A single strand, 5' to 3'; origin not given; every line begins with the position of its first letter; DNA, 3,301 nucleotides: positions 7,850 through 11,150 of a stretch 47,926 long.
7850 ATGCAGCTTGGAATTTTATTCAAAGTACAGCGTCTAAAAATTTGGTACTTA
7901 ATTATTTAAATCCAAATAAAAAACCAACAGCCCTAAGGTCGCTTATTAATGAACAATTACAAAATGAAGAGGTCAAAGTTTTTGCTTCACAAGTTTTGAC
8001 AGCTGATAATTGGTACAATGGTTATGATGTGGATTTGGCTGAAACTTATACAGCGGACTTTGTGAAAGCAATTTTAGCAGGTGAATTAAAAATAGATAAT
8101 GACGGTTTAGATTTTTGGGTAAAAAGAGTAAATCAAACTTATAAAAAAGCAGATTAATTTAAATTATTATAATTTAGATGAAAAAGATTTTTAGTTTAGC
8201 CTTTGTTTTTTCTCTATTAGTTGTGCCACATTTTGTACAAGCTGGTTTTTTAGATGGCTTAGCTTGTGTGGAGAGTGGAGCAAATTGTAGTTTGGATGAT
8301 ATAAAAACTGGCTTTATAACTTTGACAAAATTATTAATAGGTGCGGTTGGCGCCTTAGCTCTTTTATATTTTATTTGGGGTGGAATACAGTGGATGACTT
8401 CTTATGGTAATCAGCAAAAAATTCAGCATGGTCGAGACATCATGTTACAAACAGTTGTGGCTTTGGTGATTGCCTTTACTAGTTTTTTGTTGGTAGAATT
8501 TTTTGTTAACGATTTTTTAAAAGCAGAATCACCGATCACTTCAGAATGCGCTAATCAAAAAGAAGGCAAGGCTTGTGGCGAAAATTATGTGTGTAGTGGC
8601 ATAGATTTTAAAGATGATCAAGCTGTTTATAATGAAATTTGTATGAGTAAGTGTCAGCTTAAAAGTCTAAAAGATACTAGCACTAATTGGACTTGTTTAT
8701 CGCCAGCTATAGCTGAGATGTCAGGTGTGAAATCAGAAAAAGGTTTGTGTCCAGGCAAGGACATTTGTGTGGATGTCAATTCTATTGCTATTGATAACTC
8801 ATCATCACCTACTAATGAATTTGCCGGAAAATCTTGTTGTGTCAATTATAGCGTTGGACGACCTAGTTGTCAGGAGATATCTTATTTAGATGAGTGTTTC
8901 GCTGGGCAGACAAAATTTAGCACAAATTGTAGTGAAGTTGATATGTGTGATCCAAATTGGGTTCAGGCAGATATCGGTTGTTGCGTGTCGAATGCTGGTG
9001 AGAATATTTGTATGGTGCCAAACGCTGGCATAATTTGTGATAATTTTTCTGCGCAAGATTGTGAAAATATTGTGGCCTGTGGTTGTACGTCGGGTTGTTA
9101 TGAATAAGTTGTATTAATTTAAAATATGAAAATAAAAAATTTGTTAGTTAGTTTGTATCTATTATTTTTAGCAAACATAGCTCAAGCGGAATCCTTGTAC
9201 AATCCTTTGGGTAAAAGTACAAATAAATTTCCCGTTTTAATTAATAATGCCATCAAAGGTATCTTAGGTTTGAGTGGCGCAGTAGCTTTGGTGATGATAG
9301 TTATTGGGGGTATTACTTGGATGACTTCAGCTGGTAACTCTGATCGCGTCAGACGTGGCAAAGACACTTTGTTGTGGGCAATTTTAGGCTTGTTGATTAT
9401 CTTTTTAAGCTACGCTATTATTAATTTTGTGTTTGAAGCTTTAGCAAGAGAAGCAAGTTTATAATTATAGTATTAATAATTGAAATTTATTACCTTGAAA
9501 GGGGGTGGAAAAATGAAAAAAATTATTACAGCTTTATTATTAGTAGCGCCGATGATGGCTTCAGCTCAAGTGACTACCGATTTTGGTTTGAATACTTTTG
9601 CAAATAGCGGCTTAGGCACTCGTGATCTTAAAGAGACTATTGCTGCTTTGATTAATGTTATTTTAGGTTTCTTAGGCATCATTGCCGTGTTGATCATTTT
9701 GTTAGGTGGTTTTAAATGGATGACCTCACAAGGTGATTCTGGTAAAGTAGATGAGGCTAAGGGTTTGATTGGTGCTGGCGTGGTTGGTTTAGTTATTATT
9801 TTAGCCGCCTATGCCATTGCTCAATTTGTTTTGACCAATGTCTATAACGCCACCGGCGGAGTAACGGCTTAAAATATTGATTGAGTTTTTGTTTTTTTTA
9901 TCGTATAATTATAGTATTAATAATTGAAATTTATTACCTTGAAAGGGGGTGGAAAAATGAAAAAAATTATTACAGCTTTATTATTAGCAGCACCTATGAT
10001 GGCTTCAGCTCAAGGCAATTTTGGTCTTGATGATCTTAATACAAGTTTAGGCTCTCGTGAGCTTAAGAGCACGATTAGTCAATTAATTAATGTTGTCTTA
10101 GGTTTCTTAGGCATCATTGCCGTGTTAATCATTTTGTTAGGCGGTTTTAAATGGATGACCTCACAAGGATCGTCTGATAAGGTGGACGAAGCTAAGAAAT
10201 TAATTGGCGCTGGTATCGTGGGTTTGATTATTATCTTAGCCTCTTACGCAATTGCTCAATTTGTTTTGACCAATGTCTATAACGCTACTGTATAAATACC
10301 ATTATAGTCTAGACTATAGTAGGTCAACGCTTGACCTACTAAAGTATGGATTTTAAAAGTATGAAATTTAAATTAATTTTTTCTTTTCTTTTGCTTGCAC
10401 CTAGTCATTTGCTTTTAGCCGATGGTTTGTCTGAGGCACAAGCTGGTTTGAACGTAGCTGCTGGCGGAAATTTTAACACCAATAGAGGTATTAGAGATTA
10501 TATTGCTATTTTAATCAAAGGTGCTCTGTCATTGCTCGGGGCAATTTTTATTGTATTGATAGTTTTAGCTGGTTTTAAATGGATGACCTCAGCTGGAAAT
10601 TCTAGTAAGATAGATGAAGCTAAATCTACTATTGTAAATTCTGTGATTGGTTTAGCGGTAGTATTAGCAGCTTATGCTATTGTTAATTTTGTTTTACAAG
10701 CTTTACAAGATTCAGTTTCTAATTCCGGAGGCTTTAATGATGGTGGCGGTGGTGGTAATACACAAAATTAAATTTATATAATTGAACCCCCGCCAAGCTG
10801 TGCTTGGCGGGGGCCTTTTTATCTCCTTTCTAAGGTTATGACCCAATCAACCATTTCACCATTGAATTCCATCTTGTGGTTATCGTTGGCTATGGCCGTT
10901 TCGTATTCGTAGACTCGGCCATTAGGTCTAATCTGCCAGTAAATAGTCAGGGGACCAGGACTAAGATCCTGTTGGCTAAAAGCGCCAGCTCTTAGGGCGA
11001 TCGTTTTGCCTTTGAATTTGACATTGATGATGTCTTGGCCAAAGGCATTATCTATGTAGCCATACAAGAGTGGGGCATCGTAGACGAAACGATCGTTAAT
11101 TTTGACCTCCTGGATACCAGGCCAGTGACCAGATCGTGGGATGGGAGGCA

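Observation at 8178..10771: Array of five VirB2/TrbC-like pilin paralogs with no secretion machinery nearby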

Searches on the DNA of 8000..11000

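Call 78: search_rna_families(source=window, start=8000, end=11000, threshold=evalue, max_evalue=1)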
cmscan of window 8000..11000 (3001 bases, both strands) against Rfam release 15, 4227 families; matches with E-value up to 1: 2.
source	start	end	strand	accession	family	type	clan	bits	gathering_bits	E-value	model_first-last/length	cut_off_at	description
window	9566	9648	+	RF01509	Afu_300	Gene; snRNA; snoRNA; CD-box;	-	23.7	40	0.15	1-91/91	no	A. fumigatus snoRNA Afu_300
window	9978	10081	-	RF02150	MESTIT1_3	Gene; lncRNA;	-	19.4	60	0.56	1-99/99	no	MEST intronic transcript 1, antisense RNA conserved region 3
